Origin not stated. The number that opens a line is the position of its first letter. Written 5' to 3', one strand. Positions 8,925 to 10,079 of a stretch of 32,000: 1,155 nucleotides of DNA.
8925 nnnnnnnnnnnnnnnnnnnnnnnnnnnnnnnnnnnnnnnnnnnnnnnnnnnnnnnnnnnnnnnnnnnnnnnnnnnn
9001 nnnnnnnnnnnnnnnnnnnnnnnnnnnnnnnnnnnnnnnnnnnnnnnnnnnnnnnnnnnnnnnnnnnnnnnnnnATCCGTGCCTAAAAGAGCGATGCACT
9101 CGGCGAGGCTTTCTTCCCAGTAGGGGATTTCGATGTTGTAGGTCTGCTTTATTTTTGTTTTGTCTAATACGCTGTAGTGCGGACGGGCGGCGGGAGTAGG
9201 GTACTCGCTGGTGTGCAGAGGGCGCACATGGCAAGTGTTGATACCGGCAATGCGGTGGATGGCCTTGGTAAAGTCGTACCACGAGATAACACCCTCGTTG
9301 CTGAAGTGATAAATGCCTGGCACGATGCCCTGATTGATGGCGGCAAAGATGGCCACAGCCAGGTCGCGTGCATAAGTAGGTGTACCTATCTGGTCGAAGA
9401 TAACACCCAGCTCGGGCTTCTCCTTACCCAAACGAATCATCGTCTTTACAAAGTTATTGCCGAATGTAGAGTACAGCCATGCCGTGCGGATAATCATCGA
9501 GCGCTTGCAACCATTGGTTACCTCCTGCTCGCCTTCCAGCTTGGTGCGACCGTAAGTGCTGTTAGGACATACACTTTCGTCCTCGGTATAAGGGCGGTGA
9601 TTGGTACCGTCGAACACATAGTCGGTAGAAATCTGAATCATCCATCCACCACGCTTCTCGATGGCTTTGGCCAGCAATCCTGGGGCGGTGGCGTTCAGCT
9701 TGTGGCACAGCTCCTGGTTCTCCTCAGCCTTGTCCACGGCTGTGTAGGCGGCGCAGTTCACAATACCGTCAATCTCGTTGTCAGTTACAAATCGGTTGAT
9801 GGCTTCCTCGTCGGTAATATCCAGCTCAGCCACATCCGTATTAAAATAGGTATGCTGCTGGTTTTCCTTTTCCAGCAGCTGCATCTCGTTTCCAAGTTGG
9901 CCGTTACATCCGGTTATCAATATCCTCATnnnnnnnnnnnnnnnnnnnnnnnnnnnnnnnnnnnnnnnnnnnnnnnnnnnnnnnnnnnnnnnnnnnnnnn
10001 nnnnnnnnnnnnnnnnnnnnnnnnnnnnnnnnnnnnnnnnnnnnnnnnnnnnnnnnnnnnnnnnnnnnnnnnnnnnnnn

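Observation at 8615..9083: GxxExxY (PD-(D/E)XK-like) nuclease gene sits exactly in the centre of one copy of the dispersed palindromic element: a REPtron-like autonomous unit?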

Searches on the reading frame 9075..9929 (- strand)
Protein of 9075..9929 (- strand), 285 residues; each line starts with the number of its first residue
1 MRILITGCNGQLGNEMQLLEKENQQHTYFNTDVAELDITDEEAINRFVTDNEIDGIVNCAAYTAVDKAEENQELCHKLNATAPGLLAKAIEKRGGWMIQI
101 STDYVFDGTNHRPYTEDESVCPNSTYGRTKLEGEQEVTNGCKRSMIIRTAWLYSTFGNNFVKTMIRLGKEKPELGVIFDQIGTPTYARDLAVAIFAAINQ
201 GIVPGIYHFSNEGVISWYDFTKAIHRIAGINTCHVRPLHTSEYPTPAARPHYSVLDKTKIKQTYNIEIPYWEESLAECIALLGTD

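Call 95: find_homologous_proteins(query=window:9075-9929:-, max_evalue=1e-30)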
Query window:9075-9929:- (285 aa): 8000 proteins with E <= 1e-30 among 8000 candidates; the best 120 are listed.
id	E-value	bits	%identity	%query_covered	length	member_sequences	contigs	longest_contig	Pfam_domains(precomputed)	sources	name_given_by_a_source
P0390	2.1e-193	659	100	100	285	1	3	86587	PF04321.24,PF16363.12,PF02719.22,PF01370.28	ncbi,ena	-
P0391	1.5e-192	656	99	100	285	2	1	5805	PF04321.24,PF16363.12,PF02719.22,PF01370.28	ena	-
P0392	2.8e-192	655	99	100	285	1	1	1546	PF04321.24,PF16363.12,PF02719.22,PF01370.28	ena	-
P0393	2.9e-192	655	99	100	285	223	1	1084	PF04321.24,PF16363.12,PF02719.22,PF01370.28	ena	-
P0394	3.5e-190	648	98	100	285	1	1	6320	PF04321.24,PF16363.12,PF02719.22,PF01370.28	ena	-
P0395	5.9e-188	641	97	100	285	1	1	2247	PF04321.24,PF16363.12,PF02719.22,PF01370.28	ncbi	-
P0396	3.4e-187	638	98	99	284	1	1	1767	PF04321.24,PF16363.12,PF02719.22,PF01370.28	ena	-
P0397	6.4e-186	634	96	100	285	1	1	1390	PF04321.24,PF16363.12,PF02719.22,PF01370.28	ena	-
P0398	2.2e-185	632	96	99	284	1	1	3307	PF04321.24,PF16363.12,PF02719.22,PF01370.28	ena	-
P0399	1.8e-182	623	95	99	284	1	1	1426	PF04321.24,PF16363.12,PF02719.22,PF01370.28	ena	-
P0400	2.1e-182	623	100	95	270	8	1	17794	PF04321.24,PF16363.12,PF02719.22,PF01370.28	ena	-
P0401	3.4e-182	622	94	99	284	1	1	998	PF04321.24,PF16363.12,PF02719.22,PF01370.28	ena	-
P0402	7.3e-182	621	95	99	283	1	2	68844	PF04321.24,PF16363.12,PF02719.22,PF01370.28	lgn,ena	-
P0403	3.1e-181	619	94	99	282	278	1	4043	PF04321.24,PF16363.12,PF02719.22,PF01370.28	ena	-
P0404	1.2e-180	617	94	99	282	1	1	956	PF04321.24,PF16363.12,PF02719.22,PF01370.28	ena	-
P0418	3.2e-173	593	89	100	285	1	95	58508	PF04321.24,PF16363.12,PF02719.22,PF01370.28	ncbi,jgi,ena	jgi:dTDP-4-dehydrorhamnose reductase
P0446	1.0e-172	591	89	100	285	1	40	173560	PF04321.24,PF16363.12,PF02719.22,PF01370.28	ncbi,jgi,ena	jgi:dTDP-4-dehydrorhamnose reductase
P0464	1.6e-172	590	89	100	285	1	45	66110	PF04321.24,PF16363.12,PF02719.22,PF01370.28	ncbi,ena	-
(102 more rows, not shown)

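Call 96: find_encoding_contigs(protein=P0418, flank=1500, max_places=10)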
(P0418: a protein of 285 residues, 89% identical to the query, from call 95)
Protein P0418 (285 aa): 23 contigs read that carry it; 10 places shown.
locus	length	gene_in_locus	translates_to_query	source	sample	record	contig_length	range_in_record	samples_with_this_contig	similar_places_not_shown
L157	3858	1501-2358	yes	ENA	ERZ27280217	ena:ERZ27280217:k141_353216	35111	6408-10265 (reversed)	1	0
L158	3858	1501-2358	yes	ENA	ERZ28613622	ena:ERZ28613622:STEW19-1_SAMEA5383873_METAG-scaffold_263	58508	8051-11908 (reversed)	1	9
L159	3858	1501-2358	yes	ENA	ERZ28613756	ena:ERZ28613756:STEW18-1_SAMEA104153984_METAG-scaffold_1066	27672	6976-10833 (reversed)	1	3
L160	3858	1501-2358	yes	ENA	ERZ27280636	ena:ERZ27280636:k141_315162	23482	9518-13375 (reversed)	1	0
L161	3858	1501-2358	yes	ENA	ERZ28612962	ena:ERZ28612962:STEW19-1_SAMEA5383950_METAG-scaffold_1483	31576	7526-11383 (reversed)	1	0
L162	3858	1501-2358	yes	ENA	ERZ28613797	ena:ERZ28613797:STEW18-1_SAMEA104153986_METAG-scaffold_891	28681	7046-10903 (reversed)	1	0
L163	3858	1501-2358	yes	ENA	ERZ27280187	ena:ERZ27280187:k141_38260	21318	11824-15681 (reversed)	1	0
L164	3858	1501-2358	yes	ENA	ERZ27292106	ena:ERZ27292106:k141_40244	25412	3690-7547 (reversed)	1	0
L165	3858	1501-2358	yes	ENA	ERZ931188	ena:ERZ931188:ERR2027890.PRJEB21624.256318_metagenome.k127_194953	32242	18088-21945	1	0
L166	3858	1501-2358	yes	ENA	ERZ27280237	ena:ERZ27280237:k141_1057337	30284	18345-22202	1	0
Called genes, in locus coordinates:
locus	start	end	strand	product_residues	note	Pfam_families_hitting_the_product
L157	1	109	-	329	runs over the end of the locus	PF00480:ROK, PF02685:Glucokinase (weak)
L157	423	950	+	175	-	PF01810:LysE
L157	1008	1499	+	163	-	PF16271:DUF4924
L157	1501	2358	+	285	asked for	PF01370:Epimerase, PF02719:Polysacc_synt_2, PF04321:RmlD_sub_bind, PF16363:GDP_Man_Dehyd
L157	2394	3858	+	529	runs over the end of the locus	PF00009:GTP_EFTU, PF01926:MMR_HSR1 (weak), PF22042:EF-G_D2, PF16658:RF3_C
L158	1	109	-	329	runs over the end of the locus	PF00480:ROK, PF02685:Glucokinase (weak)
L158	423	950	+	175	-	PF01810:LysE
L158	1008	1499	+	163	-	PF16271:DUF4924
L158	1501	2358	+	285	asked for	PF01370:Epimerase, PF02719:Polysacc_synt_2, PF04321:RmlD_sub_bind, PF16363:GDP_Man_Dehyd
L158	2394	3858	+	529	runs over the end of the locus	PF00009:GTP_EFTU, PF01926:MMR_HSR1 (weak), PF22042:EF-G_D2, PF16658:RF3_C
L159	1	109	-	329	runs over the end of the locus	PF00480:ROK, PF02685:Glucokinase (weak)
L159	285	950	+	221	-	PF01810:LysE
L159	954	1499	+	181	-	PF16271:DUF4924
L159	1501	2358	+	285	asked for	PF01370:Epimerase, PF02719:Polysacc_synt_2, PF04321:RmlD_sub_bind, PF16363:GDP_Man_Dehyd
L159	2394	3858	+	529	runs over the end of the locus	PF00009:GTP_EFTU, PF01926:MMR_HSR1 (weak), PF22042:EF-G_D2, PF16658:RF3_C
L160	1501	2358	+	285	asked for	PF01370:Epimerase, PF02719:Polysacc_synt_2, PF04321:RmlD_sub_bind, PF16363:GDP_Man_Dehyd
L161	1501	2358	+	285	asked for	PF01370:Epimerase, PF02719:Polysacc_synt_2, PF04321:RmlD_sub_bind, PF16363:GDP_Man_Dehyd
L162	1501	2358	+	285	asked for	PF01370:Epimerase, PF02719:Polysacc_synt_2, PF04321:RmlD_sub_bind, PF16363:GDP_Man_Dehyd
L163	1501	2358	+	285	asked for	PF01370:Epimerase, PF02719:Polysacc_synt_2, PF04321:RmlD_sub_bind, PF16363:GDP_Man_Dehyd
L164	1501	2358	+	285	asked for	PF01370:Epimerase, PF02719:Polysacc_synt_2, PF04321:RmlD_sub_bind, PF16363:GDP_Man_Dehyd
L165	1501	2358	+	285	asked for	PF01370:Epimerase, PF02719:Polysacc_synt_2, PF04321:RmlD_sub_bind, PF16363:GDP_Man_Dehyd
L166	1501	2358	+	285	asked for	PF01370:Epimerase, PF02719:Polysacc_synt_2, PF04321:RmlD_sub_bind, PF16363:GDP_Man_Dehyd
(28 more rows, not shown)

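Call 97: find_encoding_contigs(protein=P0446, flank=1500, max_places=10)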
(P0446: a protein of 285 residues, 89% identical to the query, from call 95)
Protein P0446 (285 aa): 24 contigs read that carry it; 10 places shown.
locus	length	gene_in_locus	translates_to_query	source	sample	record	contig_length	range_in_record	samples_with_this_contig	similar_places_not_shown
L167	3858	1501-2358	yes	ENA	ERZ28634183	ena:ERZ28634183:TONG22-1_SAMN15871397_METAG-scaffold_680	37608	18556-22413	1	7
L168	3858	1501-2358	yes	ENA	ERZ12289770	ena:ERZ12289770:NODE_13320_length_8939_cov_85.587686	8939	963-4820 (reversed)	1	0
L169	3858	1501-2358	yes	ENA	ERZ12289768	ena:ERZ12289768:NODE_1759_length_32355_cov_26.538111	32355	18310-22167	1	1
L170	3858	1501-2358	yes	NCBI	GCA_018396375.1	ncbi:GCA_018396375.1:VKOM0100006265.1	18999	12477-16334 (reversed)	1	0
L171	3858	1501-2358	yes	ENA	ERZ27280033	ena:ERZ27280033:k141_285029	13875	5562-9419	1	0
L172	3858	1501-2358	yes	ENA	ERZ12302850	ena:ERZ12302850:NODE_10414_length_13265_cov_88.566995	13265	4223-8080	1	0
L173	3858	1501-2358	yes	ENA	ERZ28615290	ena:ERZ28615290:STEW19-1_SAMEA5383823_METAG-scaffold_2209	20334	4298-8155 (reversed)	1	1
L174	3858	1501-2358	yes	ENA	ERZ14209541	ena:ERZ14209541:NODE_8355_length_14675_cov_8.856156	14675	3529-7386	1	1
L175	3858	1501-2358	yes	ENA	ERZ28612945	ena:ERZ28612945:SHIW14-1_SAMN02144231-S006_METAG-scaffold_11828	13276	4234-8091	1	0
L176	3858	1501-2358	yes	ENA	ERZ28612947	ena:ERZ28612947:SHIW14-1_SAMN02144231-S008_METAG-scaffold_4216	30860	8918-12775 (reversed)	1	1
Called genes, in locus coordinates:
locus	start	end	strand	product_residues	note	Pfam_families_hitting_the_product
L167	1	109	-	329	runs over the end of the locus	PF00480:ROK, PF02685:Glucokinase (weak)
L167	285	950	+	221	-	PF01810:LysE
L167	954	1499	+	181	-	PF16271:DUF4924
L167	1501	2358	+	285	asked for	PF01370:Epimerase, PF02719:Polysacc_synt_2, PF04321:RmlD_sub_bind, PF16363:GDP_Man_Dehyd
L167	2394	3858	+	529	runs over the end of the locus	PF00009:GTP_EFTU, PF01926:MMR_HSR1 (weak), PF22042:EF-G_D2, PF16658:RF3_C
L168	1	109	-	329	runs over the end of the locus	PF00480:ROK, PF02685:Glucokinase (weak)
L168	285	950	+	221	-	PF01810:LysE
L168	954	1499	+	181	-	PF16271:DUF4924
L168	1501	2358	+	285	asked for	PF01370:Epimerase, PF02719:Polysacc_synt_2, PF04321:RmlD_sub_bind, PF16363:GDP_Man_Dehyd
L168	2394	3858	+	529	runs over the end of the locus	PF00009:GTP_EFTU, PF01926:MMR_HSR1 (weak), PF22042:EF-G_D2, PF16658:RF3_C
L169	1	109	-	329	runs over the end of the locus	PF00480:ROK, PF02685:Glucokinase (weak)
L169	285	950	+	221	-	PF01810:LysE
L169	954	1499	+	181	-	PF16271:DUF4924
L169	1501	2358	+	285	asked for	PF01370:Epimerase, PF02719:Polysacc_synt_2, PF04321:RmlD_sub_bind, PF16363:GDP_Man_Dehyd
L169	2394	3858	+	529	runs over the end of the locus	PF00009:GTP_EFTU, PF01926:MMR_HSR1 (weak), PF22042:EF-G_D2, PF16658:RF3_C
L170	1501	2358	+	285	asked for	PF01370:Epimerase, PF02719:Polysacc_synt_2, PF04321:RmlD_sub_bind, PF16363:GDP_Man_Dehyd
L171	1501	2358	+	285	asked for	PF01370:Epimerase, PF02719:Polysacc_synt_2, PF04321:RmlD_sub_bind, PF16363:GDP_Man_Dehyd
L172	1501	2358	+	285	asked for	PF01370:Epimerase, PF02719:Polysacc_synt_2, PF04321:RmlD_sub_bind, PF16363:GDP_Man_Dehyd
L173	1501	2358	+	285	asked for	PF01370:Epimerase, PF02719:Polysacc_synt_2, PF04321:RmlD_sub_bind, PF16363:GDP_Man_Dehyd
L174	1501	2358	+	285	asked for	PF01370:Epimerase, PF02719:Polysacc_synt_2, PF04321:RmlD_sub_bind, PF16363:GDP_Man_Dehyd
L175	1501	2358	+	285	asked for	PF01370:Epimerase, PF02719:Polysacc_synt_2, PF04321:RmlD_sub_bind, PF16363:GDP_Man_Dehyd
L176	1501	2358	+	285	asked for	PF01370:Epimerase, PF02719:Polysacc_synt_2, PF04321:RmlD_sub_bind, PF16363:GDP_Man_Dehyd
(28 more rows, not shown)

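Call 98: find_encoding_contigs(protein=P0464, flank=1500, max_places=10)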
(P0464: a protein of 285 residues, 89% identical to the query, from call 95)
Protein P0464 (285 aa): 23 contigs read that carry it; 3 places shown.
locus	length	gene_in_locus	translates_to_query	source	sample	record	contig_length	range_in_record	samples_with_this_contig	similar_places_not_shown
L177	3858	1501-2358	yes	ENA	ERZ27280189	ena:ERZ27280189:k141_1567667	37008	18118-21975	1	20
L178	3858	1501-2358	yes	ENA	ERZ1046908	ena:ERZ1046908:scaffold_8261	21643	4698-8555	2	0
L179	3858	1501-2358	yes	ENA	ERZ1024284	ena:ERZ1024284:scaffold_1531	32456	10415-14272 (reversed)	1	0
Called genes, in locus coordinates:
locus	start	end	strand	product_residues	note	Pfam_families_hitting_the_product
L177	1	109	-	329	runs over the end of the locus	PF00480:ROK, PF02685:Glucokinase (weak)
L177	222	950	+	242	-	PF01810:LysE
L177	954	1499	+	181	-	PF16271:DUF4924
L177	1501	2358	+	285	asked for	PF01370:Epimerase, PF02719:Polysacc_synt_2, PF04321:RmlD_sub_bind, PF16363:GDP_Man_Dehyd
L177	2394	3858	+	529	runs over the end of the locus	PF00009:GTP_EFTU, PF01926:MMR_HSR1 (weak), PF22042:EF-G_D2, PF16658:RF3_C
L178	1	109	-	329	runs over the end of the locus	PF00480:ROK, PF02685:Glucokinase (weak)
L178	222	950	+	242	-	PF01810:LysE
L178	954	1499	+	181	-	PF16271:DUF4924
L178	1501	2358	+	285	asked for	PF01370:Epimerase, PF02719:Polysacc_synt_2, PF04321:RmlD_sub_bind, PF16363:GDP_Man_Dehyd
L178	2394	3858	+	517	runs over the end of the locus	PF00009:GTP_EFTU, PF22042:EF-G_D2, PF16658:RF3_C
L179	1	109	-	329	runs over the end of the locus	PF00480:ROK, PF02685:Glucokinase (weak)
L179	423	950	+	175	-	PF01810:LysE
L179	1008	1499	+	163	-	PF16271:DUF4924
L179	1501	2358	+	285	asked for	PF01370:Epimerase, PF02719:Polysacc_synt_2, PF04321:RmlD_sub_bind, PF16363:GDP_Man_Dehyd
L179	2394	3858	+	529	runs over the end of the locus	PF00009:GTP_EFTU, PF01926:MMR_HSR1 (weak), PF22042:EF-G_D2, PF16658:RF3_C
